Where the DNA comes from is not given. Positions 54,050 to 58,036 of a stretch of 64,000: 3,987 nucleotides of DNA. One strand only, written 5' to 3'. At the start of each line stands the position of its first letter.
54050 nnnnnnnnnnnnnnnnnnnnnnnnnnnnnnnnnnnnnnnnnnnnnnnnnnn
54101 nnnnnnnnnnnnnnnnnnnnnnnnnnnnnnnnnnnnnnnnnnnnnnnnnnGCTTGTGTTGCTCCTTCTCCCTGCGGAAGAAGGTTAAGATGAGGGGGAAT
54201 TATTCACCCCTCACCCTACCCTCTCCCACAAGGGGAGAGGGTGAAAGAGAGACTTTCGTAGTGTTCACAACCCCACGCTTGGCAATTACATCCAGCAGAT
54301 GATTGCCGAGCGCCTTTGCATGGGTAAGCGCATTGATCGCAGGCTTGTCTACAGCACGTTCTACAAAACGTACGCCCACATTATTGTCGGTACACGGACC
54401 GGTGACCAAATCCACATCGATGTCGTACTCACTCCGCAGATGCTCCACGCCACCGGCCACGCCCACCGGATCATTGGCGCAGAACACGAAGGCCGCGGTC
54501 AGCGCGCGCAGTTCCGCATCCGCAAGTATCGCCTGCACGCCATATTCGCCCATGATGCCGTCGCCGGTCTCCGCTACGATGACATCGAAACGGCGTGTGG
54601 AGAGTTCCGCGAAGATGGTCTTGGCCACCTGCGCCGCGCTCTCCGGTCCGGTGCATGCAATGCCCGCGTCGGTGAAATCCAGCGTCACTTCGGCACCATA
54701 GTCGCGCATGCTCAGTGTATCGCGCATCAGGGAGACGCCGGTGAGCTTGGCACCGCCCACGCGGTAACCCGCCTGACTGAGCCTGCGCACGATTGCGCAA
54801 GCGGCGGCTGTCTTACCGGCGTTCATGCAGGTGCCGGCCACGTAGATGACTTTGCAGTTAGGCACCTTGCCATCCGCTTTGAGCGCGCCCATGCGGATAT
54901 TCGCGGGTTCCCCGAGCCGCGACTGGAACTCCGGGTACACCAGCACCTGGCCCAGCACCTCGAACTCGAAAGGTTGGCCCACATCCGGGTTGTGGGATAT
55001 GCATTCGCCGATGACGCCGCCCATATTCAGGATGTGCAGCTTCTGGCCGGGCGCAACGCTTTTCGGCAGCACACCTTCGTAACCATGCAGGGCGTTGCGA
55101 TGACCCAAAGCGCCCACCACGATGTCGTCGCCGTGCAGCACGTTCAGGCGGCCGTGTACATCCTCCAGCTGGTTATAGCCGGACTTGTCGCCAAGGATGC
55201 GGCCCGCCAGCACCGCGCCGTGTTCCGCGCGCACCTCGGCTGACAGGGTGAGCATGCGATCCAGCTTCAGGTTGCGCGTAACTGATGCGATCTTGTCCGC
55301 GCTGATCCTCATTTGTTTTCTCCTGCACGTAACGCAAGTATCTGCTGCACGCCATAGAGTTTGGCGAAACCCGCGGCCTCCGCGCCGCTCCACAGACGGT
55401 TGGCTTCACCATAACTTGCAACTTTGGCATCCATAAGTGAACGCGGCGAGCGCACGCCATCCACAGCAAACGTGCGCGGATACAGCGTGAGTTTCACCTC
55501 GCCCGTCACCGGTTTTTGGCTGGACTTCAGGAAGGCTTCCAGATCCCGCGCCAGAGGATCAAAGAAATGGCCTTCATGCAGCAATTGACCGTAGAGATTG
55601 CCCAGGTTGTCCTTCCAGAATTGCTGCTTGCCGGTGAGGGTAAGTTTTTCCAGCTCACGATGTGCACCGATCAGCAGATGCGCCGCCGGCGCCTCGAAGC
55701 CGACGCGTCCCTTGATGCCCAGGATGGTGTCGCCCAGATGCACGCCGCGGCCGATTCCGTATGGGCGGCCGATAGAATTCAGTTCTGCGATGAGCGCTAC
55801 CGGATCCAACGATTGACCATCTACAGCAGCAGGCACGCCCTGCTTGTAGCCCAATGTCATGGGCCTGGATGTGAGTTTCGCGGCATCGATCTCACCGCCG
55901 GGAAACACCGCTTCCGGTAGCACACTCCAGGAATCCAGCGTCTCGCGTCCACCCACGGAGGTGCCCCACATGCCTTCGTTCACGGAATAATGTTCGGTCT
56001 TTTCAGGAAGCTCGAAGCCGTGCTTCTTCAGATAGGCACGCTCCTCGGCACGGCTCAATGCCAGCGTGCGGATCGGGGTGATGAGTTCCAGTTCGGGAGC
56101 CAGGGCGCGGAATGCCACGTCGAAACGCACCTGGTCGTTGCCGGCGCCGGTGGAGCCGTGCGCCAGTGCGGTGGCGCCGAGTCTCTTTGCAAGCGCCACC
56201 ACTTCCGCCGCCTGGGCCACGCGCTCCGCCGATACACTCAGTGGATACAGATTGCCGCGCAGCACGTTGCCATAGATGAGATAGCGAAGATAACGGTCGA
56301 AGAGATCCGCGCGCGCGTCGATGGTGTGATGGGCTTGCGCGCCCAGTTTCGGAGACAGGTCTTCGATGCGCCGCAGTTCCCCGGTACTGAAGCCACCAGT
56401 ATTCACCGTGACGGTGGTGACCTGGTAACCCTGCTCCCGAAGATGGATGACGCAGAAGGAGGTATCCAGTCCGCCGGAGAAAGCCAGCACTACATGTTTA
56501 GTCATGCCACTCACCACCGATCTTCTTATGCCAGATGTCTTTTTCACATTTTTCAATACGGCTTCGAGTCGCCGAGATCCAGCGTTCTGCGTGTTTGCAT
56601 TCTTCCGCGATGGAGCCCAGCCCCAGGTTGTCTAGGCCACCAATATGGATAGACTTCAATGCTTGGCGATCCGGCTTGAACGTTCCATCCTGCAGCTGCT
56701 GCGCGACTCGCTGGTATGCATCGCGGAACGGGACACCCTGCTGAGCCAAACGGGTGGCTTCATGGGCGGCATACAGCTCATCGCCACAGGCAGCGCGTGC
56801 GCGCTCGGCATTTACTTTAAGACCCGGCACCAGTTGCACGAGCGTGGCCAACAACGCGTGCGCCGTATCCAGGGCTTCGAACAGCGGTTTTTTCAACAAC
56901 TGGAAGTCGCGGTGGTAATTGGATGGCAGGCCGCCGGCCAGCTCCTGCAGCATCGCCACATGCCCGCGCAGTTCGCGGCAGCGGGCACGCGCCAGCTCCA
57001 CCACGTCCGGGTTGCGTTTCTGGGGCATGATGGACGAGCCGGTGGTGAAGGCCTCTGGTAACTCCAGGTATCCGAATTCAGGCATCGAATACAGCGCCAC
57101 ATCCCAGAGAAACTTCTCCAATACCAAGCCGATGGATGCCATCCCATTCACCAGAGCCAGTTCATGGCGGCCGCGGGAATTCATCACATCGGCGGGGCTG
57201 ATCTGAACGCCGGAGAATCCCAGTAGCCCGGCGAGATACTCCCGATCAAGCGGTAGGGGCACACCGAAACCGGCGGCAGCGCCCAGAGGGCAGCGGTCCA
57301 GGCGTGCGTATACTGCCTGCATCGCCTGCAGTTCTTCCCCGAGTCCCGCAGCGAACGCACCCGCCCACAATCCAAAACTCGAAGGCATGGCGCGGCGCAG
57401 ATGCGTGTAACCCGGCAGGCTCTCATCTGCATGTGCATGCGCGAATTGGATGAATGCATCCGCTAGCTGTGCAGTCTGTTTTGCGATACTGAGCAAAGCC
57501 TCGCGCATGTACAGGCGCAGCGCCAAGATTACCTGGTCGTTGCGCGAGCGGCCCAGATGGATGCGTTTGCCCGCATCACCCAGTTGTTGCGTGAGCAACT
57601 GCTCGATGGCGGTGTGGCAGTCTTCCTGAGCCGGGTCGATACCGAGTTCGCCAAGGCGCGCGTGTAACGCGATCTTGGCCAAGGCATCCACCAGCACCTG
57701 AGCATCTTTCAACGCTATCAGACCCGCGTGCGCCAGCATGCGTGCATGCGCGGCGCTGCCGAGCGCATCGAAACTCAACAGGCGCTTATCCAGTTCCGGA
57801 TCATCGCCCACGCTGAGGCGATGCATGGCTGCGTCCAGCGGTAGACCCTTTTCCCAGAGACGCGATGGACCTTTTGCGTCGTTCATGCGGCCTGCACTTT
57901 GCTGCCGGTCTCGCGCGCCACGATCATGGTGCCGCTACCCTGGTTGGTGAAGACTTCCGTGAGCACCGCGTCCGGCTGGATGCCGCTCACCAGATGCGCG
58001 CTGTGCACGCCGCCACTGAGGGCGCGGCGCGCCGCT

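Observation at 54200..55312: Unassigned P-loop gene locked inside an arginine operon that shows no argA/argJ/argE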

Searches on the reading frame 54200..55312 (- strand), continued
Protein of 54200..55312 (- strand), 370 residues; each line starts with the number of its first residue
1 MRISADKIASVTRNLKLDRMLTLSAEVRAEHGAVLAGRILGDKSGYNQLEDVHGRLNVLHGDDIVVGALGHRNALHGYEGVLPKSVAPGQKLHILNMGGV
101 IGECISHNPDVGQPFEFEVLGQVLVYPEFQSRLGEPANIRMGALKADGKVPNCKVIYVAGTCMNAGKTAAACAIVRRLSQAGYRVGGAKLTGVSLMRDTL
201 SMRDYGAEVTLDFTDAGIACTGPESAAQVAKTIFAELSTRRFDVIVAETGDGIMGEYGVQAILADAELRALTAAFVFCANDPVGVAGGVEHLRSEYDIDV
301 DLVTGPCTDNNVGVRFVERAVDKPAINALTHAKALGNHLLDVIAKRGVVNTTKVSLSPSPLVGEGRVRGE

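Call 76: find_encoding_contigs(protein=P0181, flank=8000, max_places=2)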
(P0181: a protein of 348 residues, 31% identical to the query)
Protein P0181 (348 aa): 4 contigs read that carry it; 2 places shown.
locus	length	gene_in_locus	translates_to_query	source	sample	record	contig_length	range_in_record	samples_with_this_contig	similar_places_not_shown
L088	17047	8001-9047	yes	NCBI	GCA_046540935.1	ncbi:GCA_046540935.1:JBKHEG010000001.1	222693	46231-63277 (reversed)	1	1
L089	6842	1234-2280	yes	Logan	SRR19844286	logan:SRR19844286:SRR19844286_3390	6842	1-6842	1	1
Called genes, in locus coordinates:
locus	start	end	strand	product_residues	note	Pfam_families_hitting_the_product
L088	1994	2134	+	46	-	-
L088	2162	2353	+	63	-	PF14528:LAGLIDADG_3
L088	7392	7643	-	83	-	PF26438:DUF8108_N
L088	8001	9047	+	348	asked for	-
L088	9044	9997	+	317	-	PF14397:ATPgrasp_ST (faint), PF14398:ATPgrasp_YheCD (weak), PF02655:ATP-grasp_3 (faint), PF02955:GSH-S_ATP, PF08443:RimK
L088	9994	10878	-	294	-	PF02655:ATP-grasp_3, PF02786:CPSase_L_D2 (weak), PF08443:RimK, PF02955:GSH-S_ATP, PF02750:Synapsin_C (weak), PF07478:Dala_Dala_lig_C (faint)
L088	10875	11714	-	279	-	-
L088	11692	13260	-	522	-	PF05552:MS_channel_1st_1 (faint), PF00924:MS_channel_2nd (weak), PF03412:Peptidase_C39 (faint), PF13529:Peptidase_C39_2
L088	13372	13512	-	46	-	-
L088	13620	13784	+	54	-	PF07754:Ribosomal_aS21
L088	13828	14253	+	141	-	PF00164:Ribosom_S12_S23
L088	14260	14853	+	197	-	PF00177:Ribosomal_S7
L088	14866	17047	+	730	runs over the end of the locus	PF00009:GTP_EFTU, PF22042:EF-G_D2, PF03144:GTP_EFTU_D2, PF14492:EFG_III, PF03764:EFG_IV, PF00679:EFG_C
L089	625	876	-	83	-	PF26438:DUF8108_N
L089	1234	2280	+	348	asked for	-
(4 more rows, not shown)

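Call 88: list_cluster_members(proteins=[window:54200-55312:-, window:53074-54150:-, window:57883-58803:-])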
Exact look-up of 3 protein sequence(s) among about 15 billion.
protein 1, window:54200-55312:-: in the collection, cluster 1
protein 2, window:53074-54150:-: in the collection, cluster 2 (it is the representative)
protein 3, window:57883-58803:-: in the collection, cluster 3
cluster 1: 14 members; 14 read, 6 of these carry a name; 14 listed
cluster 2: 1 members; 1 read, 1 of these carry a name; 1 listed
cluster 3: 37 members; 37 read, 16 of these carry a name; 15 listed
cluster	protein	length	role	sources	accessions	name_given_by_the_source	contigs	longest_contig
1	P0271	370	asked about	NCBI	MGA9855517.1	MAG: hypothetical protein WBR29_09605 [Gammaproteobacteria bacterium]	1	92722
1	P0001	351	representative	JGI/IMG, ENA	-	-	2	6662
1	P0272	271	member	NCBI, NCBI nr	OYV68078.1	MAG: hypothetical protein B7Z74_08775 [Deltaproteobacteria bacterium 21-66-5]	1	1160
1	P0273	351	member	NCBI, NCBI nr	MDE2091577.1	MAG: hypothetical protein KGJ08_06745 [Gammaproteobacteria bacterium] | hypothetical protein [Gammaproteobacteria bacterium]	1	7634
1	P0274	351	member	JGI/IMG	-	hypothetical protein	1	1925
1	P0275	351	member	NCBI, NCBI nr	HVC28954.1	MAG TPA: hypothetical protein VNF48_05320 [Gammaproteobacteria bacterium] | hypothetical protein [Gammaproteobacteria bacterium]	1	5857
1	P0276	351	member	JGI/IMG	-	hypothetical protein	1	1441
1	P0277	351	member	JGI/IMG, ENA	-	-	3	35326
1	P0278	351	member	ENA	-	-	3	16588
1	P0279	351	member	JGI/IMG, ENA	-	-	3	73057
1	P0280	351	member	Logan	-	-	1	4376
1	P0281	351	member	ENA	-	-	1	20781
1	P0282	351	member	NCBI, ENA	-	-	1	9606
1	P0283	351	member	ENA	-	-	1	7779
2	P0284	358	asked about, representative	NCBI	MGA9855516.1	MAG: N-acetyl-gamma-glutamyl-phosphate reductase [Gammaproteobacteria bacterium]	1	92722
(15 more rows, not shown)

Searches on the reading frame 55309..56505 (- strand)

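Call 3: search_protein_families(library=pfam, proteins=[window:55309-56505:-], max_evalue=0.01)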
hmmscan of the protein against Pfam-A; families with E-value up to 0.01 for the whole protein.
window:55309-56505:- (398 aa): 4 families
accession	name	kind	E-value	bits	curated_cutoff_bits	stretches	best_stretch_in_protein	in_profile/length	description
PF20979.2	Arginosuc_syn_C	-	1.1e-43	149.9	27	1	173-388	1-216/219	Arginosuccinate synthase C-terminal domain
PF00764.25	Arginosuc_synth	-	4.2e-39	134.6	27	1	5-164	2-161/162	Arginosuccinate synthase N-terminal HUP domain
PF06508.19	QueC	-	1.2e-05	25.3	22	1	5-65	2-61/210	Queuosine biosynthesis protein QueC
PF03054.22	tRNA_Me_trans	-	0.0023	18.1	20.6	1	4-35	2-33/202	tRNA methyl transferase HUP domain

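Call 4: search_protein_families(library=ncbifam, proteins=[window:55309-56505:-], max_evalue=0.01)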
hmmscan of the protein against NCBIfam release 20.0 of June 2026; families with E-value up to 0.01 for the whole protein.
window:55309-56505:- (398 aa): 12 families
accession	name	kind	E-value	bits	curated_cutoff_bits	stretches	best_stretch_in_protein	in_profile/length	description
NF003385.0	PRK04527.1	equivalog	1.3e-95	320.4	603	1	2-388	3-389/401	argininosuccinate synthase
NF001770.0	PRK00509.1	equivalog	1.1e-92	311.1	334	1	2-391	4-394/401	argininosuccinate synthase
TIGR00032.1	argG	equivalog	5.4e-91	305.8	268.2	1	5-388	2-386/394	argininosuccinate synthase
NF010392.0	PRK13820.1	equivalog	1.8e-86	290.6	512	1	2-393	2-390/395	argininosuccinate synthase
NF038212.1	argG_rel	exception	2.5e-36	125.3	425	1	2-352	14-362/381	argininosuccinate synthase-related protein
NF003779.0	PRK05370.1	equivalog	3.1e-26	92.2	657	1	3-341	12-364/448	argininosuccinate synthase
NF008317.0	PRK11106.1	equivalog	1.1e-05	24.9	378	1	3-64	2-63/231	7-cyano-7-deazaguanine synthase QueC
TIGR00364.1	TIGR00364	equivalog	1.6e-05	24.5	150.3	1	6-64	2-59/201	7-cyano-7-deazaguanine synthase QueC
NF011258.0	PRK14664.1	equivalog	2.9e-05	23.3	680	1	3-77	6-76/362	tRNA 2-thiouridine(34) synthase MnmA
NF011259.0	PRK14665.1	equivalog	5.6e-05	22.2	364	1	3-77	6-81/360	tRNA 2-thiouridine(34) synthase MnmA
NF001138.1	PRK00143.1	equivalog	0.00034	19.7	284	1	5-35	2-32/345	tRNA 2-thiouridine(34) synthase MnmA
TIGR00268.2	TIGR00268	equivalog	0.0006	19.1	150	1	3-60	14-73/259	ATP-dependent sacrificial sulfur transferase LarE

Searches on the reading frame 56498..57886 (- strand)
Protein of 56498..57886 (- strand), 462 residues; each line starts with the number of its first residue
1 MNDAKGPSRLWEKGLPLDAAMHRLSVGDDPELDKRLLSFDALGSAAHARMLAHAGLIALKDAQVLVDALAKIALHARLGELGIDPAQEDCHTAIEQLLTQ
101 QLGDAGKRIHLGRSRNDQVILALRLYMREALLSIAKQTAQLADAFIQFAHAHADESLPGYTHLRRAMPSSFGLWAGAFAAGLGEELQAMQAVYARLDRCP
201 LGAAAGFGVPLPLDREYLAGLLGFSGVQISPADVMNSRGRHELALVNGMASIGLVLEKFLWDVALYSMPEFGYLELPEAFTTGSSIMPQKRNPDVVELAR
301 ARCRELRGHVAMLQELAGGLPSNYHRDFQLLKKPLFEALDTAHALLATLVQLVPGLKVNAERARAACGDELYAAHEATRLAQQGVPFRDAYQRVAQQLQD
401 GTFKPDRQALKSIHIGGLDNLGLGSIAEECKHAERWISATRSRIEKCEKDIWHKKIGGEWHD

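Call 3: search_protein_families(library=pfam, proteins=[window:56498-57886:-], max_evalue=0.01)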
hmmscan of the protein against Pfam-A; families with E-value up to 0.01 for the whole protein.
window:56498-57886:- (462 aa): 3 families
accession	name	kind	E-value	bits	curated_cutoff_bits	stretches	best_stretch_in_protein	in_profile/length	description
PF00206.25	Lyase_1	-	2.5e-47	162.3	27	1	33-308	21-312/312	Lyase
PF19751.4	DUF6238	-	0.0028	18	29.1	0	338-399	40-99/152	Family of unknown function (DUF6238)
PF14698.11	ASL_C2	-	0.01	16.7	27.3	0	375-396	6-27/69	Argininosuccinate lyase C-terminal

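Call 4: search_protein_families(library=ncbifam, proteins=[window:56498-57886:-], max_evalue=0.01)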
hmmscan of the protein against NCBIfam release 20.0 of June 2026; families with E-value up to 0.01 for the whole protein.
window:56498-57886:- (462 aa): 19 families
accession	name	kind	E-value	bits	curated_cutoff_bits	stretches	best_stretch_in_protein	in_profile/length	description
TIGR00838.1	argH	equivalog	1.8e-91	307.4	279.5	1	31-396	22-388/455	argininosuccinate lyase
NF008964.0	PRK12308.1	equivalog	1.6e-68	231.6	657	1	27-399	20-393/624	argininosuccinate lyase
NF002563.0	PRK02186.1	subfamily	2.1e-53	181.8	625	1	44-434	445-834/890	argininosuccinate lyase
NF005000.0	PRK06389.1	equivalog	1.4e-47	162.8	388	1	21-401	16-386/434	argininosuccinate lyase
NF052535.1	CoM_syn_XcbC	exception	1.8e-40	139.2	575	1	31-400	28-396/495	2-phosphosulfolactate phosphatase XcbC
NF005218.0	PRK06705.1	equivalog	3.6e-32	111.8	883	1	45-361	46-362/502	argininosuccinate lyase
TIGR00928.1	purB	equivalog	2.8e-22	79.1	326.2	1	93-396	75-383/436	adenylosuccinate lyase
TIGR02426.1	protocat_pcaB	equivalog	1.1e-19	70.6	355.75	1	45-313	29-295/338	3-carboxy-cis,cis-muconate cycloisomerase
NF008909.0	PRK12273.1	subfamily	2.6e-15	56.3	510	1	109-365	137-402/474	aspartate ammonia-lyase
NF006500.1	PRK08937.2-4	subfamily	2.8e-14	52.7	626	1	89-367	81-360/448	adenylosuccinate lyase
NF006554.0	PRK09053.1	equivalog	3.6e-14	52.4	595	1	96-365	90-360/453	3-carboxy-cis,cis-muconate cycloisomerase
NF052536.2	CoM_syn_XcbD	exception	7.6e-13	48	600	1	46-367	38-360/443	3-sulfopropionylcysteine synthase XcbD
NF052556.1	NtrsucLyaStm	equivalog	2e-10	40.1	650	1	94-365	97-379/466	nitrosuccinate lyase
NF004631.0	PRK05975.1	equivalog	3.6e-10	39.4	371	1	45-298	38-287/352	3-carboxy-cis,cis-muconate cycloisomerase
TIGR00839.1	aspA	equivalog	2e-09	36.9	681.2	1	110-309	133-340/468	aspartate ammonia-lyase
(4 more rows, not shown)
